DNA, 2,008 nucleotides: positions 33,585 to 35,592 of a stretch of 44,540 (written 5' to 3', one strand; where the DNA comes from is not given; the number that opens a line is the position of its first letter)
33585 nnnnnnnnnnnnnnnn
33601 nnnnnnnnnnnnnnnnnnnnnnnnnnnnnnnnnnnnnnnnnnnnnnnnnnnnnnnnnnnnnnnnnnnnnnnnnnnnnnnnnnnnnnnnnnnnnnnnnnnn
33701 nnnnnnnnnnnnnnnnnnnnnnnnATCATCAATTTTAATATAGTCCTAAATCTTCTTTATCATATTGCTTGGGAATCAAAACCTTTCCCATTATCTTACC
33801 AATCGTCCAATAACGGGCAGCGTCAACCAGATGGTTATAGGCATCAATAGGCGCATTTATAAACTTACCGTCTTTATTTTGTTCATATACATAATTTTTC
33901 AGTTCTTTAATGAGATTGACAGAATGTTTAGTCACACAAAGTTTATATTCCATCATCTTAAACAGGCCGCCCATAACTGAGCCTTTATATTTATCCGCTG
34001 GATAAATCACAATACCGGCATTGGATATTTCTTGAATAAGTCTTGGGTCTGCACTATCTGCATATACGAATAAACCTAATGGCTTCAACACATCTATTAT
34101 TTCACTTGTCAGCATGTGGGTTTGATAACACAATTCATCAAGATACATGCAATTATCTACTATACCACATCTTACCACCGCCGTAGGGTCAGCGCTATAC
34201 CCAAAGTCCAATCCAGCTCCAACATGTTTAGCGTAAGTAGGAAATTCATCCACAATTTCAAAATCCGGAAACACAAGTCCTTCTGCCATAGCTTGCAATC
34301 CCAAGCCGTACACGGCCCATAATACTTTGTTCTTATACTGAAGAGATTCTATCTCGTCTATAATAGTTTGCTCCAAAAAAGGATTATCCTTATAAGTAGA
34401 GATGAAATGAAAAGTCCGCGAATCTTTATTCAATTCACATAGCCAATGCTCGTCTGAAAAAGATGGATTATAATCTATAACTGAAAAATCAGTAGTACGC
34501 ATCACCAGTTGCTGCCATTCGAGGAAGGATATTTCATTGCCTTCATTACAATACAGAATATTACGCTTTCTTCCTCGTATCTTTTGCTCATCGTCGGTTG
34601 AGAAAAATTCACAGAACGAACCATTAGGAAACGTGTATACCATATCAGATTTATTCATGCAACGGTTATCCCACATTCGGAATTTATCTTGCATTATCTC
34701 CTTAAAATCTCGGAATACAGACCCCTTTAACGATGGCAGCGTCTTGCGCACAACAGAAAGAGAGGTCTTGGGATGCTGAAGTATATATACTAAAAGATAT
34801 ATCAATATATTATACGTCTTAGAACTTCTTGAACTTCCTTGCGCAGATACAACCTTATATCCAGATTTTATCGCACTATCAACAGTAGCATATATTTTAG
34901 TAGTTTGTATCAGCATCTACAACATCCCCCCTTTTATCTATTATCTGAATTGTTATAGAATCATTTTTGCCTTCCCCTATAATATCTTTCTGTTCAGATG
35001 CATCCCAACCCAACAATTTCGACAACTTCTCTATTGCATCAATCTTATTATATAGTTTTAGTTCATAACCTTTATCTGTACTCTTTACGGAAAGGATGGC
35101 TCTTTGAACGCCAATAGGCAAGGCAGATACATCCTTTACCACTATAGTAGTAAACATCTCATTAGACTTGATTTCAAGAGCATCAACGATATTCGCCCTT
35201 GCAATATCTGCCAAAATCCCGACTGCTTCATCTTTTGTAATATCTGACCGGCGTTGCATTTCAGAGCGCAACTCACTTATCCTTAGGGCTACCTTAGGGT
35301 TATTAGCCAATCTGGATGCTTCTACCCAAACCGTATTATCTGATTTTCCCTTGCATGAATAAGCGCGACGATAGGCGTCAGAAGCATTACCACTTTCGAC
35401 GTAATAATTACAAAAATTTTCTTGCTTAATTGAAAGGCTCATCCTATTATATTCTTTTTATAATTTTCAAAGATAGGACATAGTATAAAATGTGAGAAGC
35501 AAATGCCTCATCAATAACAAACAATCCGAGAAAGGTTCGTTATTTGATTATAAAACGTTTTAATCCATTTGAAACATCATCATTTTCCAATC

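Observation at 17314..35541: A 26-nt dyad, four copies, each exactly 40 nt from a -7 box: a candidate late-gene activator regulon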

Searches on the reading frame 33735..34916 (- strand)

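Call 11: search_protein_families(library=phrogs, proteins=[window:33735-34916:-], max_evalue=0.001)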
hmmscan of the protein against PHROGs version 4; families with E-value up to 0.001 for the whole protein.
window:33735-34916:- (393 aa): 9 families
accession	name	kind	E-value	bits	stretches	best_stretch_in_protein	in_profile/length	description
phrog_5653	-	head and packaging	5.7e-34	118.6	1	209-387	4-192/199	terminase large subunit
phrog_2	-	head and packaging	4.3e-32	112.7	1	20-370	277-588/807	terminase large subunit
phrog_6672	-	head and packaging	3.4e-23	82.8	1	258-370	8-125/145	terminase large subunit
phrog_3717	-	head and packaging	2e-22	81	1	6-250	9-270/277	terminase large subunit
phrog_979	-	head and packaging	8.2e-13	48.9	1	16-140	162-287/642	terminase large subunit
phrog_18557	-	head and packaging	1.2e-06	29.5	1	327-370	26-69/88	terminase large subunit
phrog_9526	-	head and packaging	4.2e-05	24.1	1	22-141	27-149/280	terminase large subunit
phrog_10250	-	head and packaging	9.6e-05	23.2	0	326-370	167-211/228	terminase large subunit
phrog_22023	-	unknown function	0.00014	23.2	0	164-268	46-151/153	-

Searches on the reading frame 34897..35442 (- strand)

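Call 11: search_protein_families(library=phrogs, proteins=[window:34897-35442:-], max_evalue=0.001)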
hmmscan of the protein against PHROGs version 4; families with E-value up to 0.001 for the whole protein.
window:34897-35442:- (181 aa): 4 families
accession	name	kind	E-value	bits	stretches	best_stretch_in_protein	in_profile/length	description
phrog_51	-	head and packaging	3.4e-32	113.2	1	1-159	87-226/261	terminase small subunit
phrog_2606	-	head and packaging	3.8e-16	60.3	1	3-95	89-178/310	terminase small subunit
phrog_1595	-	head and packaging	2.5e-11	45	1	3-75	4-77/164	terminase small subunit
phrog_17390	-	unknown function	5.3e-05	24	1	1-63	1-59/69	-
